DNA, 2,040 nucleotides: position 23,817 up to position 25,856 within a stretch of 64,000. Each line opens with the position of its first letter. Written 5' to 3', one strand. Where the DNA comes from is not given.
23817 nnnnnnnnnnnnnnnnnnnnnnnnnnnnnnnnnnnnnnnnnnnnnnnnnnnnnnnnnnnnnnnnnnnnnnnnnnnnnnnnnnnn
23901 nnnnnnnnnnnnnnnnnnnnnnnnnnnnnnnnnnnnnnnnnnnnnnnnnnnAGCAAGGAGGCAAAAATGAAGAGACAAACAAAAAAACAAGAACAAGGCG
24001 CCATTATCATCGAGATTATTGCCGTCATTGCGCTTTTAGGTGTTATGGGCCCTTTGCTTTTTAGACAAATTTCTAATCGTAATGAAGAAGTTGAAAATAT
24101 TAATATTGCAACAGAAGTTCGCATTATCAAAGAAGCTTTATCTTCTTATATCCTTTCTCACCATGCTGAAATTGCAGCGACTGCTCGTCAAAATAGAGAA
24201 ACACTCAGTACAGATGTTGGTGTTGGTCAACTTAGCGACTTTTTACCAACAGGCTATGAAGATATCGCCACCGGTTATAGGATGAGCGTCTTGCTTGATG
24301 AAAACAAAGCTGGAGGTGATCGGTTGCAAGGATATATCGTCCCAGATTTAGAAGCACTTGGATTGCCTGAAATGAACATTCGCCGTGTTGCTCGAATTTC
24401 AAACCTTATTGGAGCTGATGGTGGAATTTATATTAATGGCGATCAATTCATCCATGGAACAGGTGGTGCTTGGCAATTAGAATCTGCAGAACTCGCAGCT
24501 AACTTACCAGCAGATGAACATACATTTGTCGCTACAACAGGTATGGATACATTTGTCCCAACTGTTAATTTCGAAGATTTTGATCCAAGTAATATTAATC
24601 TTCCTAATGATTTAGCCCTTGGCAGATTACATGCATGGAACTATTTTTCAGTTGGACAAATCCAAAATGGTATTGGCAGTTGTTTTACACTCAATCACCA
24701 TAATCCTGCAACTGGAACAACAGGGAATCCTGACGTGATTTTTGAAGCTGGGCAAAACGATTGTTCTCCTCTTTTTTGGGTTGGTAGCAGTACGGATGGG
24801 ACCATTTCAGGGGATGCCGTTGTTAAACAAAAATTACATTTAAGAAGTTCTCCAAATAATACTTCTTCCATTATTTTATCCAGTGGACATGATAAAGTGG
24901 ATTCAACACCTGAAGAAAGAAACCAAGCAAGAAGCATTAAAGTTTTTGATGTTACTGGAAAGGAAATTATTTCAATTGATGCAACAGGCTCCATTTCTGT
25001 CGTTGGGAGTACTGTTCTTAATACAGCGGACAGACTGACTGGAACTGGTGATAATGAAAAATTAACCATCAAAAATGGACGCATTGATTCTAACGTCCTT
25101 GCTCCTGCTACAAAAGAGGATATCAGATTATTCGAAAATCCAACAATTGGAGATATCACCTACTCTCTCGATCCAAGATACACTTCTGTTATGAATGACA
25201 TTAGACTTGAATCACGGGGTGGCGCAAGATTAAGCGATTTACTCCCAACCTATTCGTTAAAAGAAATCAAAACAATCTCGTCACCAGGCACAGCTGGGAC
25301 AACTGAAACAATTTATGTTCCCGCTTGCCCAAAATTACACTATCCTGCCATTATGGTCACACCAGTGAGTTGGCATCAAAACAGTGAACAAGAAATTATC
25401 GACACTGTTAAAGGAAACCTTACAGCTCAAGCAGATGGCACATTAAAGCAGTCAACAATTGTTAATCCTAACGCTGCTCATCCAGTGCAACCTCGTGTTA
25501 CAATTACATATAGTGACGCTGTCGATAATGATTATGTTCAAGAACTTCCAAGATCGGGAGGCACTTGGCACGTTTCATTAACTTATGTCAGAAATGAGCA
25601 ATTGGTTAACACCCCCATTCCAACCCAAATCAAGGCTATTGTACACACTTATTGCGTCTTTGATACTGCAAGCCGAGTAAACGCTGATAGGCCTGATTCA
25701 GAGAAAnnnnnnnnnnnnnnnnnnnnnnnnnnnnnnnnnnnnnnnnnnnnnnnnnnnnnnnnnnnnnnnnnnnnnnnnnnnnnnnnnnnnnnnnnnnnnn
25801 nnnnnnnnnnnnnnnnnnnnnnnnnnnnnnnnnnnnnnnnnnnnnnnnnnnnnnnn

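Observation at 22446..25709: Orphan two-gene operon: LamG-lectin-domain membrane protein plus giant (580 aa) prepilin-signal protein, with no pilus machinery nearby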

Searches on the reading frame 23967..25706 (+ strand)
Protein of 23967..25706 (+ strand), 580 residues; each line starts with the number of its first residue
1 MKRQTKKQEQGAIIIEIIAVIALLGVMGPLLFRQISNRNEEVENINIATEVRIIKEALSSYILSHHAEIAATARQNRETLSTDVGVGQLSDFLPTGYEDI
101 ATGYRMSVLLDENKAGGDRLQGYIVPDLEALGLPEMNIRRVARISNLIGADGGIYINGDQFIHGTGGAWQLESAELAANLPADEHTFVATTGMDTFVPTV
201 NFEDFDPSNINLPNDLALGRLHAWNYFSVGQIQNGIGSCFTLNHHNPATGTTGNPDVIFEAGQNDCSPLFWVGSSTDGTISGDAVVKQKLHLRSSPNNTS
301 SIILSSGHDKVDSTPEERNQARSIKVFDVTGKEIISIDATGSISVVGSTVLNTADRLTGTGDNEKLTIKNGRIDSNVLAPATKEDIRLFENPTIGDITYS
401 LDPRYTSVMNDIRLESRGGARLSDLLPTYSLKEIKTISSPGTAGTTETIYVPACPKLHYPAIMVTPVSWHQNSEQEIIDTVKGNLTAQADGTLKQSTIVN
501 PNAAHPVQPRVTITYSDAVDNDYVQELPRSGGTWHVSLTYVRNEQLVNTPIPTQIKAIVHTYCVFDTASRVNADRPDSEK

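Call 3: search_protein_families(library=pfam, proteins=[window:23967-25706:+], max_evalue=1)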
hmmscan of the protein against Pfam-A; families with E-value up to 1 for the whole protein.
window:23967-25706:+ (580 aa): 0 families

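Call 4: search_protein_families(library=ncbifam, proteins=[window:23967-25706:+], max_evalue=1)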
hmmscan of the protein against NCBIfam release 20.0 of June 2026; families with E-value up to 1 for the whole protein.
window:23967-25706:+ (580 aa): 3 families
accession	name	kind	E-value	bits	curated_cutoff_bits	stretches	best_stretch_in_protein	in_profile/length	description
TIGR01710.1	typeII_sec_gspG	equivalog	0.0029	17.6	88.85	1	11-65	2-56/134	type II secretion system major pseudopilin GspG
NF033708.1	T9SS_Cterm_ChiA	domain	0.094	12.6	40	0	322-337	2-17/55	T9SS sorting signal type C domain-containing protein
NF012190.1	tet_MFS_B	exception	0.19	10.7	850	1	1-39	322-360/400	tetracycline efflux MFS transporter Tet(B)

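Call 6: find_homologous_proteins(query=window:23967-25706:+)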
Query window:23967-25706:+ (580 aa): 110 proteins with E <= 0.001 among 8000 candidates.
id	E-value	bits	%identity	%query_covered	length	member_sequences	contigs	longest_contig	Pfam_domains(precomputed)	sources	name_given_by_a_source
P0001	0.0e+0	1304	100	100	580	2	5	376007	-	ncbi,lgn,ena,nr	ncbi:MAG: hypothetical protein IJY92_00955 [Alphaproteobacteria bacterium]|nr:hypothetical protein [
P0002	6.1e-271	918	73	100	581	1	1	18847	-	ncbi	-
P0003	3.7e-243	826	66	100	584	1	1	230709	-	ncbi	-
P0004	2.6e-240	817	65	100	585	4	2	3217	-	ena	-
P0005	4.3e-206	704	59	100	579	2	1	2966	-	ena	-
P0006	4.2e-186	638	54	100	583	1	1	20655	-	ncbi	-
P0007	2.0e-185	636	54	100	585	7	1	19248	-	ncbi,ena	-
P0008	1.5e-183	629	54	100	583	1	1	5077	-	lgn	-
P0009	4.5e-152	525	46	100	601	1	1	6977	-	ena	-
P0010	1.5e-149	517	45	100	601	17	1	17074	-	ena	-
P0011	5.9e-144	499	46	99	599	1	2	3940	-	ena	-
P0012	9.5e-144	498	46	99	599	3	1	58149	-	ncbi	-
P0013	1.6e-142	494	44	100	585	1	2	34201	-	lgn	-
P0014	1.9e-142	494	45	99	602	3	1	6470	-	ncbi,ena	-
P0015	1.1e-141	491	45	99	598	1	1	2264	-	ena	-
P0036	5.5e-84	301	36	100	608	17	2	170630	-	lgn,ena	-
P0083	6.4e-57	211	31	98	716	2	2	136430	-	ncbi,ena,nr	ncbi:MAG: hypothetical protein IKS41_00920 [Alphaproteobacteria bacterium]|nr:hypothetical protein [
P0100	1.4e-35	141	27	47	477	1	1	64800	-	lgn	-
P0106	6.6e-18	83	24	29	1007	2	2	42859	-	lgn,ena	-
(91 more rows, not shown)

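Call 8: find_encoding_contigs(protein=P0001, flank=10000, max_places=3)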
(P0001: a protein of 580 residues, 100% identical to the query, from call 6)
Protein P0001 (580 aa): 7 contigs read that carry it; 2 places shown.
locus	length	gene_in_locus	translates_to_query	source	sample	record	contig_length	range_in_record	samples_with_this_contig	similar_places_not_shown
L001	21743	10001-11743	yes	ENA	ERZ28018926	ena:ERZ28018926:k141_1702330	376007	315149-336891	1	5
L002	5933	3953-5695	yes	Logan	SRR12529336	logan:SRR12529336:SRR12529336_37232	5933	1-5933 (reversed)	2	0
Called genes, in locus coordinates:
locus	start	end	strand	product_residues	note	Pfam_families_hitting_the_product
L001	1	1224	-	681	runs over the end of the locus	PF02922:CBM_48, PF00128:Alpha-amylase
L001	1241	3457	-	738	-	PF22019:GlgB_N, PF02922:CBM_48, PF00128:Alpha-amylase, PF02806:Alpha-amylase_C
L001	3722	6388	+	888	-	PF01326:PPDK_N, PF00391:PEP-utilizers, PF02896:PEP-utilizers_C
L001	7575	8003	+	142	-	PF00293:NUDIX, PF14815:NUDIX_4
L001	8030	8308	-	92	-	-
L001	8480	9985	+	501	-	PF13385:Laminin_G_3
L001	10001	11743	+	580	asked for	-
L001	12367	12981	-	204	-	PF00163:Ribosomal_S4, PF01479:S4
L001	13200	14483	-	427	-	-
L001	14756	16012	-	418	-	PF12796:Ank_2, PF13606:Ank_3 (faint), PF23745:ANK_LRRK2 (faint), PF00023:Ank (weak), PF12796:Ank_2, PF13637:Ank_4 (weak), PF13857:Ank_5 (weak)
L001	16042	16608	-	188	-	-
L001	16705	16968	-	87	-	-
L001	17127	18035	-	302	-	PF16654:DAPDH_C (weak)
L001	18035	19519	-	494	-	PF08323:Glyco_transf_5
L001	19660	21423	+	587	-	PF01368:DHH, PF02272:DHHA1, PF17768:RecJ_OB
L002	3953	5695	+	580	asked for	-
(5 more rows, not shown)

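Call 9: find_encoding_contigs(protein=P0036, flank=10000, max_places=2)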
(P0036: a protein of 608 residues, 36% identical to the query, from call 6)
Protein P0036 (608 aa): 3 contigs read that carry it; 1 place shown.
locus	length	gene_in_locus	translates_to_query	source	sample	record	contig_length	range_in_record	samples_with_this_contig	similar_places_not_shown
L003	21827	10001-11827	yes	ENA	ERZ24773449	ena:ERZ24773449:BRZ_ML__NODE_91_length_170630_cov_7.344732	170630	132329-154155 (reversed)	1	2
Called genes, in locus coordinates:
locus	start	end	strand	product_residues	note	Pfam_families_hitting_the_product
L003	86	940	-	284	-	PF05170:AsmA (weak), PF05359:DUF748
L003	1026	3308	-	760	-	PF01136:Peptidase_U32, PF12392:DUF3656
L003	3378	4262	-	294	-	PF02016:Peptidase_S66, PF17676:Peptidase_S66C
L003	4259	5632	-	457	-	PF01225:Mur_ligase, PF08245:Mur_ligase_M, PF02875:Mur_ligase_C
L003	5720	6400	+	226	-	-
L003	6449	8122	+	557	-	PF01464:SLT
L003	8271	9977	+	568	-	PF13385:Laminin_G_3 (weak)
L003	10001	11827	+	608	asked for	-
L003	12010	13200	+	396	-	PF01501:Glyco_transf_8, PF18404:Glyco_transf_24 (weak)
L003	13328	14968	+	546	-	PF00749:tRNA-synt_1c, PF19269:Anticodon_2 (weak)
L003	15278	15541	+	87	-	-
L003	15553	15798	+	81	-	PF00196:GerE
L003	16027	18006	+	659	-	PF01510:Amidase_2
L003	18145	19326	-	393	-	-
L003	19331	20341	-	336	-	-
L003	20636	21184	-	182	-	PF00210:Ferritin (faint), PF02915:Rubrerythrin, PF21349:RUBY_RBDX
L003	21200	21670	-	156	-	PF01475:FUR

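Call 10: find_encoding_contigs(protein=P0083, flank=10000, max_places=2)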
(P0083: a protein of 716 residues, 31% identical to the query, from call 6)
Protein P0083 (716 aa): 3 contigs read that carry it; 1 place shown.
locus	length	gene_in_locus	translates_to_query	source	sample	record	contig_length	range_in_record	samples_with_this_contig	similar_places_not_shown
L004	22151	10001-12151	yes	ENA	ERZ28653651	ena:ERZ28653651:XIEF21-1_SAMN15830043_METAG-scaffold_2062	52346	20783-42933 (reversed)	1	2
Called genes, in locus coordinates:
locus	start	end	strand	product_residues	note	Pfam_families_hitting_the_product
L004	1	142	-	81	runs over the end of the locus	PF00137:ATP-synt_C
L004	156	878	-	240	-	PF00119:ATP-synt_A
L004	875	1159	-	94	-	PF09527:ATPase_gene1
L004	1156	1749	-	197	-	PF13098:Thioredoxin_2 (faint), PF13462:Thioredoxin_4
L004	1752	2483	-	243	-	PF01027:Bax1-I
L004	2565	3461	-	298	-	PF07661:MORN_2 (faint)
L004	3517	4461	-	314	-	PF02899:Phage_int_SAM_1, PF00589:Phage_integrase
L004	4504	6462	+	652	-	PF17764:PriA_3primeBD, PF00270:DEAD, PF04851:ResIII, PF18319:Zn_ribbon_PriA, PF00271:Helicase_C (weak), PF18074:PriA_C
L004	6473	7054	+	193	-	-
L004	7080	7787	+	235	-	-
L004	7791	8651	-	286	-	PF00571:CBS, PF03471:CorC_HlyC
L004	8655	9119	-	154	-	PF02130:YbeY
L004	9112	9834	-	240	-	PF02562:PhoH, PF13245:AAA_19 (weak), PF13604:AAA_30 (weak)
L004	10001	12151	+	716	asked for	-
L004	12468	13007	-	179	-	PF00160:Pro_isomerase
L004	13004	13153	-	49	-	-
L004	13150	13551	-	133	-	-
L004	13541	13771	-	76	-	-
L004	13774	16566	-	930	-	PF00521:DNA_topoisoIV, PF03989:DNA_gyraseA_C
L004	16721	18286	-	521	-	PF12450:vWF_A, PF00092:VWA, PF13519:VWA_2, PF13768:VWA_3, PF12034:YfbK_C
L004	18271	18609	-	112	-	-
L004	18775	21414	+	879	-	PF00133:tRNA-synt_1, PF09334:tRNA-synt_1g, PF13603:tRNA-synt_1_2, PF09334:tRNA-synt_1g, PF08264:Anticodon_1, PF10458:Val_tRNA-synt_C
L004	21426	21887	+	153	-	-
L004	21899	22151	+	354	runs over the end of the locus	PF02912:Phe_tRNA-synt_N, PF01409:tRNA-synt_2d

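Call 25: find_encoding_contigs(protein=P0106, flank=10000, max_places=2)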
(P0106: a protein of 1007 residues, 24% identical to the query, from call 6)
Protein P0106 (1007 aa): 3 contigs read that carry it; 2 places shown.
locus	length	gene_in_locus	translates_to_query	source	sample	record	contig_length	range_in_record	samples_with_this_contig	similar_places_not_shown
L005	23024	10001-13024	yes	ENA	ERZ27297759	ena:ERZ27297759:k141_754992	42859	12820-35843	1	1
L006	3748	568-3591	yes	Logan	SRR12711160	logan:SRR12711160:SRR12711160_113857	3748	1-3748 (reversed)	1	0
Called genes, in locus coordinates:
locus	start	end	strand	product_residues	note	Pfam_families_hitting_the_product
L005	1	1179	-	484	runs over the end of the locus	-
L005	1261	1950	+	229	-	PF02230:Abhydrolase_2, PF03959:FSH1 (weak), PF12146:Hydrolase_4 (faint), PF20434:BD-FAE (faint)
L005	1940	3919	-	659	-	PF00270:DEAD (weak), PF04851:ResIII, PF17757:UvrB_inter, PF27431:UvrB_3rd, PF00271:Helicase_C, PF12344:UvrB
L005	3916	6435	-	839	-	PF13428:TPR_14 (faint)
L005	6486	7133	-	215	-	PF03448:MgtE_N (weak)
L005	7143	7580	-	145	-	PF20072:DUF6468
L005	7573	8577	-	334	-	PF02154:FliM, PF01052:FliMN_C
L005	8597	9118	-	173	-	PF03748:FliL (weak)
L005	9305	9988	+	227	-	-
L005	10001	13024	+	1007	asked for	-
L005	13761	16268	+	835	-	-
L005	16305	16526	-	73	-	PF01176:eIF-1a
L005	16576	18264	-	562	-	PF00672:HAMP, PF02518:HATPase_c, PF13589:HATPase_c_3 (weak)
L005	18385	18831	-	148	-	PF00359:PTS_EIIA_2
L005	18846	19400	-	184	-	PF02482:Ribosomal_S30AE, PF16321:Ribosom_S30AE_C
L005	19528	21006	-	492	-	PF00309:Sigma54_AID, PF04963:Sigma54_CBD, PF04552:Sigma54_DBD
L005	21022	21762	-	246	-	PF00005:ABC_tran, PF12399:BCA_ABC_TP_C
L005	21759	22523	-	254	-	PF13100:OstA_2 (faint), PF03968:LptD_N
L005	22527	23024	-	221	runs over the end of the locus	PF06835:LptC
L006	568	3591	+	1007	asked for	-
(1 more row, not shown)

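Call 26: find_encoding_contigs(protein=P0100, flank=10000, max_places=2)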
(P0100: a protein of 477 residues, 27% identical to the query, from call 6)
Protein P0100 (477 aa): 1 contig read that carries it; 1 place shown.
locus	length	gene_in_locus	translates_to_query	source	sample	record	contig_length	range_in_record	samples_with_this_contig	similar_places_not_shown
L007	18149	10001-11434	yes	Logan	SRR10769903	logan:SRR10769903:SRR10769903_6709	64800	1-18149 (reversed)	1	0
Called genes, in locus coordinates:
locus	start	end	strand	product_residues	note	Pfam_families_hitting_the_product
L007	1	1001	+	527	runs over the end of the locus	PF00091:Tubulin, PF12327:FtsZ_C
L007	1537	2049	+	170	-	PF06776:IalB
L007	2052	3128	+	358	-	PF21016:RlmN_N, PF04055:Radical_SAM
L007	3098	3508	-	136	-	PF02823:ATP-synt_DE_N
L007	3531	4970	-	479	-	PF02874:ATP-synt_ab_N, PF00006:ATP-synt_ab, PF22919:ATP-synt_VA_C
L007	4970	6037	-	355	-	PF00231:ATP-synt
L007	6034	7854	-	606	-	PF00213:OSCP, PF02874:ATP-synt_ab_N, PF00006:ATP-synt_ab, PF00306:ATP-synt_ab_C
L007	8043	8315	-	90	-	-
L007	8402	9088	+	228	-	PF01863:YgjP-like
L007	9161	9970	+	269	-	-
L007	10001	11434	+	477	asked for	-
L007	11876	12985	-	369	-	PF00482:T2SSF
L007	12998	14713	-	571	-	PF00437:T2SSE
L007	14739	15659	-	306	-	-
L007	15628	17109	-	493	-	PF06864:PAP_PilO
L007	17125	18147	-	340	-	?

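Call 30: search_solved_structures(query=A1, max_evalue=10, show_alignments=2)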
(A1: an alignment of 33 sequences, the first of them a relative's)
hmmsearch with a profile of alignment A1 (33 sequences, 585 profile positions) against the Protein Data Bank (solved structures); distinct sequences matched with E-value up to 10: 4.
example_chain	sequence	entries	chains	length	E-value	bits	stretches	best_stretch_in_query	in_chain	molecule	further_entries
9trj_A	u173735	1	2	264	0.0036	19.3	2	141-178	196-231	histidine kinase,Gcn4p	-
7tgg_A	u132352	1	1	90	0.0095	17.9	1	1-65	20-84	Geopilin domain 1 protein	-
9egp_A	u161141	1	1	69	0.2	13.6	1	1-61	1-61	Geopilin domain 1 protein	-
2m7g_A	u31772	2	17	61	0.43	12.5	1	13-65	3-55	Geopilin domain 1 protein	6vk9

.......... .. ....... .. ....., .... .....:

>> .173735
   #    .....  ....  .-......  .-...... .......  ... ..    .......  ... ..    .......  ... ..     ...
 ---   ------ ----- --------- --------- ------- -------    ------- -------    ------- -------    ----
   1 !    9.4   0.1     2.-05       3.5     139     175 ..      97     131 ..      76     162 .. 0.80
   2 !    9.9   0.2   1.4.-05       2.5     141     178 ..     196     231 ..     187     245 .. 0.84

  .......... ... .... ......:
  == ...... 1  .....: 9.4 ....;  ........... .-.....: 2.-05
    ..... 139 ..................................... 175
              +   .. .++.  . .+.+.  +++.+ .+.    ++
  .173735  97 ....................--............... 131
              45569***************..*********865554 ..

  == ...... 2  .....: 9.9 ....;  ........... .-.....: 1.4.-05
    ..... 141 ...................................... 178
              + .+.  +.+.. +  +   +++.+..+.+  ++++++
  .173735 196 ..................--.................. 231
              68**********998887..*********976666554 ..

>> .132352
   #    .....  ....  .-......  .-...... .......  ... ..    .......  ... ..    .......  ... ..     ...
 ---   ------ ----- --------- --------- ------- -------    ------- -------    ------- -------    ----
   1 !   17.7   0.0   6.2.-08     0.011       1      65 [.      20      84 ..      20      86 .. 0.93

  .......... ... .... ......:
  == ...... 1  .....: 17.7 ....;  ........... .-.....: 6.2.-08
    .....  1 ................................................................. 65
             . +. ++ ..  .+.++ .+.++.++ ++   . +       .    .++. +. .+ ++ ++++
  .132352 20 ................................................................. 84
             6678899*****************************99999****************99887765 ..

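Call 31: search_dna_similar(query=window:23967-25706:+, collection=plasmids, mode=protein, max_evalue=1, max_rows=15)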
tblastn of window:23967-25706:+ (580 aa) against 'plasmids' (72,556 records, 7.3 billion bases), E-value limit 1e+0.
Records with a match: 3; places in all: 3; records where one place covers at least 80% of the query: 0.
Best place of each record, by identity: <60% 3.
By first word of the organism name: Ralstonia 1; Vibrio 1; Aliivibrio 1.
By predicted mobility (MOB-suite, as given by PLSDB): non-mobilizable 3.
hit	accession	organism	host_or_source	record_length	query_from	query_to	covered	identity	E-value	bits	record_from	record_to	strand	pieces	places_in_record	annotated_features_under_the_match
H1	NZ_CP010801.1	Ralstonia mannitolilytica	Homo sapiens,bone marrow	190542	47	172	22%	29.4%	9e-2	44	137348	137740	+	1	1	pilV: shufflon system plasmid conjugative transfer pilus tip adhesin PilV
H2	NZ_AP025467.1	Vibrio chagasii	-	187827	378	441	11%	38.4%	8e-1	40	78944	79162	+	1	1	hypothetical protein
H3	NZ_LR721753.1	Aliivibrio wodanis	-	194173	396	469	13%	31.6%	2e-2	46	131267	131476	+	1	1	hypothetical protein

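Call 32: search_protein_families(library=pfam, proteins=[L007:17125-18144:-, L007:15628-17106:-, L007:14739-15656:-, L007:12998-14710:-, L007:11876-12982:-, L007:9149-9967:+, L007:10001-11431:+, L005:9305-9985:+, L005:13761-16265:+, L003:6449-8119:+], max_evalue=0.01)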
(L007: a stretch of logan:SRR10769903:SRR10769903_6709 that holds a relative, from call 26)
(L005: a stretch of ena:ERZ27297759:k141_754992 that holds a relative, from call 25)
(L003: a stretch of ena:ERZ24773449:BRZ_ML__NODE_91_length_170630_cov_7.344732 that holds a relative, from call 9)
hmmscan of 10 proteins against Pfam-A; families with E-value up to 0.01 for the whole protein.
L007:17125-18144:- (339 aa): 3 families
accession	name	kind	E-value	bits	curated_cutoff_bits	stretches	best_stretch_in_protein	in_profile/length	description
PF00263.26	Secretin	-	2.3e-11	44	27.5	1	131-326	1-168/169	Bacterial type II and III secretion system protein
PF23248.1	KH_PARP14_2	-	0.0028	17.9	27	1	4-62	8-66/72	PARP14, second type I KH domain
PF19577.5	DcaP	-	0.005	16.4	27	1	63-159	89-183/410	DcaP outer membrane protein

L007:15628-17106:- (492 aa): 1 family
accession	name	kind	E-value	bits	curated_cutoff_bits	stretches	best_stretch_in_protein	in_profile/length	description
PF06864.17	PAP_PilO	-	1.2e-30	107.1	26.7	1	70-488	2-418/419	Pilin accessory protein (PilO)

L007:14739-15656:- (305 aa): 0 families

L007:12998-14710:- (570 aa): 4 families
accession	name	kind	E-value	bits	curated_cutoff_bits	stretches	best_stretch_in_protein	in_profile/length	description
PF00437.27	T2SSE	-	1.9e-64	218.1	24.9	1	145-559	4-370/370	Type II/IV secretion system protein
PF25199.1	nSTAND_NTPase5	-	0.0018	18.5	34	1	303-339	42-78/145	Novel STAND NTPase 5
PF03266.21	NTPase_1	-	0.0031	17.8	23.9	0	305-335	2-31/168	NTPase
PF13401.12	AAA_22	-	0.0071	17.1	27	0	303-396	6-101/130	AAA domain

L007:11876-12982:- (368 aa): 1 family
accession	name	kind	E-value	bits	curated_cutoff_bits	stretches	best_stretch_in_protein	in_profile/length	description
PF00482.28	T2SSF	-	7.2e-24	84.6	25.2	2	236-356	1-122/125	Type II secretion system (T2SS), protein F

L007:9149-9967:+ (273 aa): 0 families

L007:10001-11431:+ (477 aa): 0 families

L005:9305-9985:+ (227 aa): 0 families

L005:13761-16265:+ (835 aa): 0 families

L003:6449-8119:+ (557 aa): 1 family
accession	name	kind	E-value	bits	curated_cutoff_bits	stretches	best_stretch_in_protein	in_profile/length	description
PF01464.25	SLT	-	1.7e-27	95.7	21.3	1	398-508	9-115/117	Transglycosylase SLT domain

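Call 33: get_annotated_region(hit=H1, flank=14000)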
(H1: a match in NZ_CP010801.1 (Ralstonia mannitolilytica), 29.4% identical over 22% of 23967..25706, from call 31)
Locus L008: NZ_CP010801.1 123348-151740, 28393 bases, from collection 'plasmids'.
description: Ralstonia mannitolilytica strain SN82F48 plasmid pRMAN01, complete sequence
organism: Ralstonia mannitolilytica (NCBI taxid 105219)
taxonomy: Bacteria; Pseudomonadota; Betaproteobacteria; Burkholderiales; Burkholderiaceae; Ralstonia; Ralstonia mannitolilytica
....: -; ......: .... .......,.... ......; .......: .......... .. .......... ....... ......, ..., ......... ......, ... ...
typing (MOB-suite, as given by PLSDB): non-mobilizable; replicon rep_cluster_1531
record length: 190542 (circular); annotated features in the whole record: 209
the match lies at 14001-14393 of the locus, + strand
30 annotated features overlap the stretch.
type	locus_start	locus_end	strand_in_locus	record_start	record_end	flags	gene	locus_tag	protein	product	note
CDS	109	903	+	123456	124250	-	-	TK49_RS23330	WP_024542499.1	VirB8/TrbF family protein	-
CDS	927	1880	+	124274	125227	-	-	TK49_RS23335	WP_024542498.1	TrbG/VirB9 family P-type conjugative transfer protein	-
CDS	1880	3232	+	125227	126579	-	-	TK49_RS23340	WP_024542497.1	TrbI/VirB10 family protein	-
CDS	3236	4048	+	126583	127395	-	-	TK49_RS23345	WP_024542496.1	TrbG/VirB9 family P-type conjugative transfer protein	-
CDS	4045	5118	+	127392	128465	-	-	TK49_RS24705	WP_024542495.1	toxin co-regulated pilus biosynthesis Q family protein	-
CDS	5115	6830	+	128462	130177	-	-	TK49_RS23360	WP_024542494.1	secretin N-terminal domain-containing protein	GO:0009297 - pilus assembly [Evidence IEA]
CDS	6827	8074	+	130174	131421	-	pilO2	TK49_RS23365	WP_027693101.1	type 4b pilus protein PilO2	-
CDS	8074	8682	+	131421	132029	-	pilP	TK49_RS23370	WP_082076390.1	type IV pilus biogenesis protein PilP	GO:0009297 - pilus assembly [Evidence IEA]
CDS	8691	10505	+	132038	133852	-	-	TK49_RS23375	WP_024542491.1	ATPase, T2SS/T4P/T4SS family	-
CDS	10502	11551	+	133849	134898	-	-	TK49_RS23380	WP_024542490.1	type II secretion system F family protein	-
CDS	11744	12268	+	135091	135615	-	-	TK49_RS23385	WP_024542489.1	hypothetical protein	-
CDS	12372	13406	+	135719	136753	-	-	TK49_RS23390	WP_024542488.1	ATPase, T2SS/T4P/T4SS family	-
CDS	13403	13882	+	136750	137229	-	-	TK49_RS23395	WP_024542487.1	hypothetical protein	-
CDS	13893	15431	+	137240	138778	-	pilV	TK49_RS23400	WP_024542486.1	shufflon system plasmid conjugative transfer pilus tip adhesin PilV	-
CDS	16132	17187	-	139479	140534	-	-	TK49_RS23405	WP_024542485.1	CAP domain-containing protein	-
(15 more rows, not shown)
